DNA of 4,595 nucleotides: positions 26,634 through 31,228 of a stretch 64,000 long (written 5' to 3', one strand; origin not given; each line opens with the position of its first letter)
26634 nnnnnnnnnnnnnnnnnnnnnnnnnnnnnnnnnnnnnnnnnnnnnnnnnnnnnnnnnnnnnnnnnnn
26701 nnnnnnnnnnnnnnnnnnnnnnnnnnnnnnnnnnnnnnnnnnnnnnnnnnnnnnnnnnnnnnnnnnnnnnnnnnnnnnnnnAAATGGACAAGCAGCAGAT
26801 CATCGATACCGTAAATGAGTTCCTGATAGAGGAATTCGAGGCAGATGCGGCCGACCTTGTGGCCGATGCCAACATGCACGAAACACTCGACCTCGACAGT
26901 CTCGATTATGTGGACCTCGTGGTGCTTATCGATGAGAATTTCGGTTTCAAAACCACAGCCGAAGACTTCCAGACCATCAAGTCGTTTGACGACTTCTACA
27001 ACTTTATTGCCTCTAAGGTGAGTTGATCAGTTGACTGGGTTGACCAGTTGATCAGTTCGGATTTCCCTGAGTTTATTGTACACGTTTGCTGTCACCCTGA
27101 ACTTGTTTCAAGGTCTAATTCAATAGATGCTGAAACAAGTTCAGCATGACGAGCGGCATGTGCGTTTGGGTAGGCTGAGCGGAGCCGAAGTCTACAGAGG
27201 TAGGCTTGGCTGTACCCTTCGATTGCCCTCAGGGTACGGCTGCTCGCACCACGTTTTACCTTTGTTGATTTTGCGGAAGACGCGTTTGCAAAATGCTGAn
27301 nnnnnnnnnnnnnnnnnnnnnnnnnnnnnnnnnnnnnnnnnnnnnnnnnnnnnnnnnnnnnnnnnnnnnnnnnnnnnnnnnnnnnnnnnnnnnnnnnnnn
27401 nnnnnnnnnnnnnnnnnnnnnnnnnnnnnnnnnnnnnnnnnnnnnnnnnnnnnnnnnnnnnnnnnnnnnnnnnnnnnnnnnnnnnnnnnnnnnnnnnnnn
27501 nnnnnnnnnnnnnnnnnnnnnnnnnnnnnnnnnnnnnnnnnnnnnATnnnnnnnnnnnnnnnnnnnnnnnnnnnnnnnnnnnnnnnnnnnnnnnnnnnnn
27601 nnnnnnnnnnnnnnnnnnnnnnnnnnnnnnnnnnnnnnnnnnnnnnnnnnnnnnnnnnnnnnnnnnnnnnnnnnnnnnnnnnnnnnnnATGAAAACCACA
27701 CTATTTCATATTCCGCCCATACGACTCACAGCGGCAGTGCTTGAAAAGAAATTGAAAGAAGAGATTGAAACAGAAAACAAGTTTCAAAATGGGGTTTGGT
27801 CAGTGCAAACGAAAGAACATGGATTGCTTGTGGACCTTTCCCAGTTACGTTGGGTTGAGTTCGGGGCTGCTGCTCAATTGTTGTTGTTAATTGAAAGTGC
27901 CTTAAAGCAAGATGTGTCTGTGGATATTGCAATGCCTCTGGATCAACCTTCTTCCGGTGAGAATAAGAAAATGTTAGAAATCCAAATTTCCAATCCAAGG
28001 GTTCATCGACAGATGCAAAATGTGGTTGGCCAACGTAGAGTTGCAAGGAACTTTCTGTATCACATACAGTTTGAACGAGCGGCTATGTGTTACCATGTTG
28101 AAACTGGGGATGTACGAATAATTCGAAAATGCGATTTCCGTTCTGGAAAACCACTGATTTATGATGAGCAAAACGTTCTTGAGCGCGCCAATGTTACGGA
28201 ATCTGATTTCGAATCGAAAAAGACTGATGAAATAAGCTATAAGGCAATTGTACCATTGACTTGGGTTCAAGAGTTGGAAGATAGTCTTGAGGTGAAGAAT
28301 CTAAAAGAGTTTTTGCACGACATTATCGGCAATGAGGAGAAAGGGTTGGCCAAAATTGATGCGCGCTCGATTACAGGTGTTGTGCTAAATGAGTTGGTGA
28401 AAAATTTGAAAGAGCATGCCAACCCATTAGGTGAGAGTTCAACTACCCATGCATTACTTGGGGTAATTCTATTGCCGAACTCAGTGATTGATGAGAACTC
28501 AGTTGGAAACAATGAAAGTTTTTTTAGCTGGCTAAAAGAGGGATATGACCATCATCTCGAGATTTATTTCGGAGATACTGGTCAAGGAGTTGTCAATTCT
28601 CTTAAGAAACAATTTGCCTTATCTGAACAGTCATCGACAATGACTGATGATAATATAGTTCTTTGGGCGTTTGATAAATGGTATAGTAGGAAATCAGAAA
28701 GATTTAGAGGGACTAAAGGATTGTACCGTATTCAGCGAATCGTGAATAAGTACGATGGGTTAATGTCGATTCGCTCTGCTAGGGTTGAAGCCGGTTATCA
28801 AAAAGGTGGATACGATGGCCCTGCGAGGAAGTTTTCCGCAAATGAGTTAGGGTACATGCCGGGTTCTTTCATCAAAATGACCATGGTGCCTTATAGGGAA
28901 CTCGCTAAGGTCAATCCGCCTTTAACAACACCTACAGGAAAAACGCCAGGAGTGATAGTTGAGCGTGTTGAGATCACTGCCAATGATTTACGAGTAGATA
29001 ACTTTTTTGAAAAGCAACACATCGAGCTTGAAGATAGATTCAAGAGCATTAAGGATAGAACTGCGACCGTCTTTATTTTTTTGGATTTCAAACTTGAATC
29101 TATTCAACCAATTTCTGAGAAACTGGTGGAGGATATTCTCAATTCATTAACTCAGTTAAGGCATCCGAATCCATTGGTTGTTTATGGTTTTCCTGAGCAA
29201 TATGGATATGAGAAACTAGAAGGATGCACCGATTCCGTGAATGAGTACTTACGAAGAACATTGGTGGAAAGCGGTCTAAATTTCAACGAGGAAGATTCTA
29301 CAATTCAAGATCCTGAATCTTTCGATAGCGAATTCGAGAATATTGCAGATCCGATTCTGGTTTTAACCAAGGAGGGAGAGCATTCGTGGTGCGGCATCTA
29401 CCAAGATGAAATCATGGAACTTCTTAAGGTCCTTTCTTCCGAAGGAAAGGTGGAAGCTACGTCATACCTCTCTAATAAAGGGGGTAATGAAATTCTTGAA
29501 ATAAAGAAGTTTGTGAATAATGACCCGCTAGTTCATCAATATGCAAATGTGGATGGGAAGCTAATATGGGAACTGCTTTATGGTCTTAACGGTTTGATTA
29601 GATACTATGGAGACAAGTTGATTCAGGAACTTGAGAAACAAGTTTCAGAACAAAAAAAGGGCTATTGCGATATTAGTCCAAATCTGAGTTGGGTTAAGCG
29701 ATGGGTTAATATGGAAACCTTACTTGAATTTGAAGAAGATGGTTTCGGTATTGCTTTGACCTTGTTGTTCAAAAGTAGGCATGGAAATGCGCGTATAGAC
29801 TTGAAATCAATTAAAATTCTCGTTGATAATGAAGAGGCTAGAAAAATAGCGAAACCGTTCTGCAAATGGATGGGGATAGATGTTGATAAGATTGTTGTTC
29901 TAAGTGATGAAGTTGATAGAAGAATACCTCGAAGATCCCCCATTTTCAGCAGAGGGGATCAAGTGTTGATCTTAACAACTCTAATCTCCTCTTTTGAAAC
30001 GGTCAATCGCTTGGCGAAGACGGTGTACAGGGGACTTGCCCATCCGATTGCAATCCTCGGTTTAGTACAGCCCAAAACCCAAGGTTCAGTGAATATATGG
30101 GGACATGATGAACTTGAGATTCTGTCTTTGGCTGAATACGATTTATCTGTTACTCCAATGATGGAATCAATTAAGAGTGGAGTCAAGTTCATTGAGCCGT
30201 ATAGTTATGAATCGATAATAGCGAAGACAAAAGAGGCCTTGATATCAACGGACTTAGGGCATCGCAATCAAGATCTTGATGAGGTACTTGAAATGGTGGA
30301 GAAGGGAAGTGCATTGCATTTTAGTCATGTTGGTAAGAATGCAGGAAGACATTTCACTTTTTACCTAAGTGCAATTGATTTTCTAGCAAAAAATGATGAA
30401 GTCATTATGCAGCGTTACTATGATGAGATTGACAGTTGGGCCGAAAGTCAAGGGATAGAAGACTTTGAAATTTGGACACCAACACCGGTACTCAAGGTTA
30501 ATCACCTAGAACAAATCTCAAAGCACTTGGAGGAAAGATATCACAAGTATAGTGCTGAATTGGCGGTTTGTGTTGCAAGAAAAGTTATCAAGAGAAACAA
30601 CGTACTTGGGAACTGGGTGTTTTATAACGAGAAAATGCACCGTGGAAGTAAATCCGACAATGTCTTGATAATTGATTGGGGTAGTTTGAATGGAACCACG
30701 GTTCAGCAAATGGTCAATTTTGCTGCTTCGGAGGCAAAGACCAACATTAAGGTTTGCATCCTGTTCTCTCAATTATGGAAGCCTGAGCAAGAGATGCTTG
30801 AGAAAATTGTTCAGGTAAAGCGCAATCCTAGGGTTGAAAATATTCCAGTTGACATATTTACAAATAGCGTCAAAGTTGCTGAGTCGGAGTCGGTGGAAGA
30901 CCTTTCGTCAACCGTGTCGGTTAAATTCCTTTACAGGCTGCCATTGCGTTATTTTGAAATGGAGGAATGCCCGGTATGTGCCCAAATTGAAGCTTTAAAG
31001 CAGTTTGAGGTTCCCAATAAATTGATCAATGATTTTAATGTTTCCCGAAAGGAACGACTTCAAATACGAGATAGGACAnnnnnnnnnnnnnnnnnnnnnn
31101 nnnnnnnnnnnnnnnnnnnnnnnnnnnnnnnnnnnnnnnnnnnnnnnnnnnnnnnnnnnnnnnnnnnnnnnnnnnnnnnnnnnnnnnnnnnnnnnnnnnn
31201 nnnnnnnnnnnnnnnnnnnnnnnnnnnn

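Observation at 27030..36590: A low-GC island of about 9.5 kb carrying a four-gene candidate novel system splits a pigment cluster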

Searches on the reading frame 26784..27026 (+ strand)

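Call 16: search_protein_families(library=pfam, proteins=[window:26784-27026:+], max_evalue=0.001)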
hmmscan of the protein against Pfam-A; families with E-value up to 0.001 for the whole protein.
window:26784-27026:+ (80 aa): 1 family
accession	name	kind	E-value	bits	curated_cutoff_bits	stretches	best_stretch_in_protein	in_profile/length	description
PF00550.31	PP-binding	-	8e-07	29.7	20.8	1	14-75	7-67/67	Phosphopantetheine attachment site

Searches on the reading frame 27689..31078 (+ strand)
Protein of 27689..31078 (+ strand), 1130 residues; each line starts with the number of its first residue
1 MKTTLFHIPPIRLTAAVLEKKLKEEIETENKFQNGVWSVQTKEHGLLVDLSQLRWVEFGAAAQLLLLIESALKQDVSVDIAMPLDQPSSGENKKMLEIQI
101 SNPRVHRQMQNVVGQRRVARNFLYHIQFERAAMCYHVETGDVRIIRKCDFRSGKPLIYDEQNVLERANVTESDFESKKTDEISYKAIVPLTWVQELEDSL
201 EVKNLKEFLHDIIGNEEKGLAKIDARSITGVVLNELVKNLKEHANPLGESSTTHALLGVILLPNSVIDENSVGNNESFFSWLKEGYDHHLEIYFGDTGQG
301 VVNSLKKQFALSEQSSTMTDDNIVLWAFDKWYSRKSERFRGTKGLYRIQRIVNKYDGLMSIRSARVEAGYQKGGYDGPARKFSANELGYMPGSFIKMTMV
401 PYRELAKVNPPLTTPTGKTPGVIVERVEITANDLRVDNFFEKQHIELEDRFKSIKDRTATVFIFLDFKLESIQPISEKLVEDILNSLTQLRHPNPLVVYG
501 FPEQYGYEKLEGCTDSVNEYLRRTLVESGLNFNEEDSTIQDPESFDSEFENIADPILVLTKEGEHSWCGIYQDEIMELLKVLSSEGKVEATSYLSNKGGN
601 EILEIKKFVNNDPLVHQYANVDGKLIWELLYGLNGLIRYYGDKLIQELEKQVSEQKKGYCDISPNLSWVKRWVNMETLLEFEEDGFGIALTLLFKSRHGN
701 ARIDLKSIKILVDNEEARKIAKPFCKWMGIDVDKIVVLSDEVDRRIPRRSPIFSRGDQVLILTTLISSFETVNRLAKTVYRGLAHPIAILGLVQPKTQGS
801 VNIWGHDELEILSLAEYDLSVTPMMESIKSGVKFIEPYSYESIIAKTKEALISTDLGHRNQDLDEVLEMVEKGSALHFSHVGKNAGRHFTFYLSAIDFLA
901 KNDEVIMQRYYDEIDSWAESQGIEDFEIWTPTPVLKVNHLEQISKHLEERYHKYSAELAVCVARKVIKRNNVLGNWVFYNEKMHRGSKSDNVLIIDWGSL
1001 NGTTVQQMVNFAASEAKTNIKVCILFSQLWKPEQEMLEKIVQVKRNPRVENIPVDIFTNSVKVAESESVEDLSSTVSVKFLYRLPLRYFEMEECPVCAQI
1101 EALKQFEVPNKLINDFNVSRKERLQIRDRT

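Call 45: predict_structure(alignment_id=A3)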
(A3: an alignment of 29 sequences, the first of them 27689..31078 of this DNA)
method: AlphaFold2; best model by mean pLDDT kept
length: 1130 residues; sequences in the alignment: 29
mean_pLDDT: 74.3   pTM: 0.60
mean pLDDT of the five models: 74.3, 72.6, 71.0, 70.7, 67.7
residues with pLDDT >= 90: 133; 70-90: 616; 50-70: 263; < 50: 118
segments of 3 or more residues with pLDDT < 50: 1-5, 152-154, 170-182, 658-667, 822-827, 846-860, 879-890, 1050-1070, 1089-1098, 1124-1130
pLDDT, mean of each block of 10 residues (from residue 1): 47 85 69 82 85 88 93 90 85 83 84 87 88 86 82 54 57 40 68 70 71 64 74 80 66 85 75 74 84 90 85 75 82 56 73 85 89 76 81 90 67 54 84 69 73 73 83 76 86 79 85 92 73 52 63 82 86 85 79 82 78 64 73 82 87 60 45 75 89 82 78 89 90 86 53 85 83 84 87 79 74 83 49 55 51 41 74 65 42 75 88 91 89 65 88 71 84 70 64 85 83 88 84 81 69 46 42 83 62 46 51 60 45
secondary structure, 60 per line:
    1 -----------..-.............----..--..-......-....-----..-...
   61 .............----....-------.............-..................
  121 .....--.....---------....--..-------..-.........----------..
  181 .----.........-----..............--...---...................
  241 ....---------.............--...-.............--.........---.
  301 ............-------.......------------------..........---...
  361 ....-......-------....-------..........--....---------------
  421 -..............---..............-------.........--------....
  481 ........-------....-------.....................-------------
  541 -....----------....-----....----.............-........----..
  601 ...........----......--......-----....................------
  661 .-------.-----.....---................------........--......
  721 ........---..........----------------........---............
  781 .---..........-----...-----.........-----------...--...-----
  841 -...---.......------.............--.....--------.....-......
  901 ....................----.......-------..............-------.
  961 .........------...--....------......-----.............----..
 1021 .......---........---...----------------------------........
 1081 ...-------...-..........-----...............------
elements in order (helices of 4 or more, strands of 3 or more residues): H15-27 H39-44 E46-49 H58-73 E78-81 H89-101 H103-125 H128-132 E142-145 E163-165 E186-194 H200-213 H222-244 E254-263 H273-285 E288-296 H300-312 H320-326 H345-354 E358-364 E366-371 E379-382 E390-399 H402-405 E422-430 H431-435 H439-452 E460-468 H477-488 E496-499 H507-527 H542-545 E556-559 E565-568 H573-585 E587-589 H590-594 H599-611 E616-621 E624-629 H635-654 H675-679 H683-698 E708-712 H715-728 E735-737 H738-741 E758-765 H769-781 E785-794 E800-802 E808-816 E833-835 E842-844 H848-854 H861-873 E876-880 E889-893 H895-920 E925-931 H939-952 E960-969 E976-978 H981-984 E991-996 H1002-1014 E1019-1027 H1031-1038 E1042-1044 E1073-1083 H1095-1104 H1110-1124

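Call 48: fold_search(model_id=the predicted structure, library=pdb)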
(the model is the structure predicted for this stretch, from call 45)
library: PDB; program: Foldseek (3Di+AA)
matches with E <= 10: 1155; with E <= 0.001: 49
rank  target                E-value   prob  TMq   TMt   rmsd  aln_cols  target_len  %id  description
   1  7rmw_F                2.5e-05  1.00  0.13  0.44   7.6       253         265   12  Crystal structure of B. subtilis PurR bound to ppGpp (released 2021-12-22)
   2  1p4a_B                6.0e-05  1.00  0.14  0.44   8.3       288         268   15  Crystal Structure of the PurR complexed with cPRPP (released 2003-12-09)
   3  1p4a_C                6.6e-05  1.00  0.14  0.45   8.4       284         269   14  Crystal Structure of the PurR complexed with cPRPP (released 2003-12-09)
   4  3qw4_C                8.2e-05  1.00  0.12  0.28  20.1       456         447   11  Structure of Leishmania donovani UMP synthase (released 2011-04-20)
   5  6w1i_A                9.2e-05  1.00  0.11  0.50   7.9       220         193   16  Re-interpretation of ppGpp (G4P) electron density in the deposited crystal structure of Xanthine phosphoribosyltransfe (released 2020-07-29)
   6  7rmw_B                9.2e-05  1.00  0.14  0.43   8.4       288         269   14  Crystal structure of B. subtilis PurR bound to ppGpp (released 2021-12-22)
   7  2dy0_A                1.1e-04  1.00  0.11  0.54   5.8       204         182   17  Crystal structure of project JW0458 from Escherichia coli (released 2007-03-04)
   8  4ohc_B                1.3e-04  1.00  0.12  0.53   4.8       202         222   11  Crystal structure of orotate phosphoribosyltransferase (OPRTase) from Burkholderia cenocepacia (released 2014-02-05)
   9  1o57_B                1.6e-04  1.00  0.13  0.42   8.2       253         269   11  CRYSTAL STRUCTURE OF THE PURINE OPERON REPRESSOR OF BACILLUS SUBTILIS (released 2003-08-26)
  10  7rmw_C                1.6e-04  1.00  0.13  0.43   8.5       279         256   12  Crystal structure of B. subtilis PurR bound to ppGpp (released 2021-12-22)
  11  7rmw_D                1.6e-04  1.00  0.12  0.40   8.2       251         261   13  Crystal structure of B. subtilis PurR bound to ppGpp (released 2021-12-22)
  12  7rmw_E                1.8e-04  1.00  0.13  0.43   7.8       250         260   12  Crystal structure of B. subtilis PurR bound to ppGpp (released 2021-12-22)
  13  3m3h                  2.1e-04  1.00  0.12  0.58   4.3       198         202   10  1.75 Angstrom resolution crystal structure of an orotate phosphoribosyltransferase from Bacillus anthracis str. 'Ames An (released 2010-04-14)
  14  6w1i_C                2.1e-04  1.00  0.12  0.55   6.9       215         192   15  Re-interpretation of ppGpp (G4P) electron density in the deposited crystal structure of Xanthine phosphoribosyltransfe (released 2020-07-29)
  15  4ohc_D                2.4e-04  1.00  0.12  0.51   5.1       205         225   11  Crystal structure of orotate phosphoribosyltransferase (OPRTase) from Burkholderia cenocepacia (released 2014-02-05)
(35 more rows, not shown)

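Call 70: search_protein_representatives(protein=window:27689-31078:+)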
Query: 1130 residues. Proteins with E-value up to 0.001 (for the whole library): 302; up to 1e-10: 234; up to 1e-30: 144. The best 150 are listed.
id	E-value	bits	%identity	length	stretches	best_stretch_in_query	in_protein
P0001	0.0e+00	2561.6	100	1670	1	1-1130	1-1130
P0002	1.3e-195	669.0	37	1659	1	13-1129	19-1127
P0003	2.0e-185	635.3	37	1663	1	10-1129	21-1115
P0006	3.3e-162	558.4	36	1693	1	16-1129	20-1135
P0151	3.6e-161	555.0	34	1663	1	12-1129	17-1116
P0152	1.6e-152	526.4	33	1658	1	15-1129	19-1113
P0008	2.9e-144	499.0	35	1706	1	13-1129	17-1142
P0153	4.2e-143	495.2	32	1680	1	11-1129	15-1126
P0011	1.5e-115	404.0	34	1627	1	13-1129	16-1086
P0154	7.2e-111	388.5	32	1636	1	11-1129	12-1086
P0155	9.6e-109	381.4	33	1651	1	23-1129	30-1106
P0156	3.1e-107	376.4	32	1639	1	13-1128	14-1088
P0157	8.3e-106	371.7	33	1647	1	34-1129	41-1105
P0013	3.5e-102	359.7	32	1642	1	13-1129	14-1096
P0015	2.9e-101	356.6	32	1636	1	23-1129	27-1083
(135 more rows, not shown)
